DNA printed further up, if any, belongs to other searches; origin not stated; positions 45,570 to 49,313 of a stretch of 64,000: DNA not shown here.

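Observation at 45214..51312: Complete porin-cytochrome extracellular-electron-transfer operon (barrel, nonaheme, 1147-aa surface cytochrome, monoheme c)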

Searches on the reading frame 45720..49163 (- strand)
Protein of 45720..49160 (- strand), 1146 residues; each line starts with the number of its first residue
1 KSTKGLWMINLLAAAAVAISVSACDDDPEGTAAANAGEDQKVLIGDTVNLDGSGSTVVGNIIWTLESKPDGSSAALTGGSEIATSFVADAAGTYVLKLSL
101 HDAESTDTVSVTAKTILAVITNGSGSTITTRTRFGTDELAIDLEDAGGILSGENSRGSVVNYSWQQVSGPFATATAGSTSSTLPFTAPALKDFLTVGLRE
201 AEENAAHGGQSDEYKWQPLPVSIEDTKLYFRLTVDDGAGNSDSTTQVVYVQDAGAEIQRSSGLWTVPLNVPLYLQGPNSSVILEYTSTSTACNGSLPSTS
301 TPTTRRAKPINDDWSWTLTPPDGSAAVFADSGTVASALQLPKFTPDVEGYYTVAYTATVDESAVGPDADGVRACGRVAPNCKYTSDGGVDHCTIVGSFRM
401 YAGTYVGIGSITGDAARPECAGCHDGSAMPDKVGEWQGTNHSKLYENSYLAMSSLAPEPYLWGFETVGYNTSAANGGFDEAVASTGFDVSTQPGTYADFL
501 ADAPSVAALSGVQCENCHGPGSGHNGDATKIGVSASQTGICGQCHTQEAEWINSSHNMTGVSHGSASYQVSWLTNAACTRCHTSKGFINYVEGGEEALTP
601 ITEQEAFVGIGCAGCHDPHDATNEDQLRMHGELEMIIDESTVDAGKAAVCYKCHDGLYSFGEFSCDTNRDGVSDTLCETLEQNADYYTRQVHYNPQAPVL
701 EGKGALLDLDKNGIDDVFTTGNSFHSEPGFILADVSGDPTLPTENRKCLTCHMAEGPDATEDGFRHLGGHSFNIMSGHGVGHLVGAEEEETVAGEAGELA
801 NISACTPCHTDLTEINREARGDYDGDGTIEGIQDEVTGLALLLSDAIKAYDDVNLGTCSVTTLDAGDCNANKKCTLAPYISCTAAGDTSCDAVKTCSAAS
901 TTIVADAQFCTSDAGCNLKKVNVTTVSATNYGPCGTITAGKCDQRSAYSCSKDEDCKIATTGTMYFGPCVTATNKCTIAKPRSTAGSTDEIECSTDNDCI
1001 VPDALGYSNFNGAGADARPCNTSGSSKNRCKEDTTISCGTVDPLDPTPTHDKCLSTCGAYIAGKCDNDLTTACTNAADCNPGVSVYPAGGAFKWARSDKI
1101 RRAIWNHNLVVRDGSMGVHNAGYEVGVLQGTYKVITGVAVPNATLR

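Call 4: search_protein_families(library=pfam, proteins=[window:45720-49160:-], max_evalue=0.1)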
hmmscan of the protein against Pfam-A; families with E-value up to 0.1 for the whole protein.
window:45720-49160:- (1146 aa): 4 families
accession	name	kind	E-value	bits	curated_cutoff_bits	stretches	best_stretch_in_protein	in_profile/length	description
PF09699.15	Paired_CXXCH_1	-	1.4e-11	44.3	20.6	2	611-655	8-37/41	Doubled CXXCH motif (Paired_CXXCH_1)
PF22352.2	K319L-like_PKD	-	6.4e-11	42.6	27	2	36-112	1-83/84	K319L-like, PKD domain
PF14522.11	Cytochrome_C7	-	1.3e-09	38.2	24.8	2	510-583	12-67/67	Cytochrome c7 and related cytochrome c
PF13435.11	Cytochrome_C554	-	2.7e-08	35.1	20.8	0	541-616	2-83/84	Cytochrome c554 and c-prime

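Call 5: search_protein_families(library=ncbifam, proteins=[window:45720-49160:-], max_evalue=0.1)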
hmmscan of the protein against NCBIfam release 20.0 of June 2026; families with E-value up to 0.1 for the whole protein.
window:45720-49160:- (1146 aa): 6 families
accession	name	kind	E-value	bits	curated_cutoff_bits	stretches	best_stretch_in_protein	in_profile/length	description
NF041198.1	UshA_like_PCGU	equivalog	3.5e-09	35.8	275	2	508-549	469-512/519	UshA-like (seleno)protein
TIGR01905.1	paired_CXXCH_1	subfamily_domain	5.7e-09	35.7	25.2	2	609-631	6-28/41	doubled CXXCH domain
NF038112.1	myxo_dep_M36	subfamily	2.2e-08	31.7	1500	1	14-192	1368-1537/1604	myxosortase-dependent M36 family metallopeptidase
NF041321.1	Alpha-amyl_MalA_Halo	equivalog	2.2e-05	23.1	875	1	37-131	5-97/666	alpha-amylase MalA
NF043010.1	Cyt554_Nsmonas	equivalog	0.0064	15.9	400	1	416-534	30-131/238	cytochrome c-550 CycA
NF038111.1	rhom_dep_M36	equivalog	0.054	10.9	1700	0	215-254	1241-1279/1315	rhombosortase-dependent M36 family metallopeptidase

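Call 16: search_solved_structures(query=window:45720-49160:-, max_evalue=1)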
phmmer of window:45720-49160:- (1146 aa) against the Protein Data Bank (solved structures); distinct sequences matched with E-value up to 1: 6.
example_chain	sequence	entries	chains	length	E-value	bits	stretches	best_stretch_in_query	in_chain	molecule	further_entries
1bvb_A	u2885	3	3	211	0.014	16.5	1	491-539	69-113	CYTOCHROME C-554 | CYTOCHROME C554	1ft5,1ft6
5fmf_I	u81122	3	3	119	0.48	11.5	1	727-756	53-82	DNA-DIRECTED RNA POLYMERASE II SUBUNIT RPB9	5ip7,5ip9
5c44_I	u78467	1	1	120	0.48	11.4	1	727-756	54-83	DNA-directed RNA polymerase II subunit RPB9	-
1i3q_I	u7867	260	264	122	0.5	11.4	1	727-756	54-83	DNA-DIRECTED RNA POLYMERASE II 14.2KD POLYPEPTIDE | DNA-directed RNA polymerase II, chain RPB9 | DNA-directed RNA polymerase II 14.2 kDa polypeptide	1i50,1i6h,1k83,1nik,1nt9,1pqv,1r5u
3qt1_I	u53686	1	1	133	0.64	11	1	727-755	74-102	DNA-directed RNA polymerase II subunit RPB9, DNA-directed RNA polymerase III subunit RPC10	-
6v0a_A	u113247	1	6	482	0.71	10.9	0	502-555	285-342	Nitrite reductase (cytochrome; ammonia-forming)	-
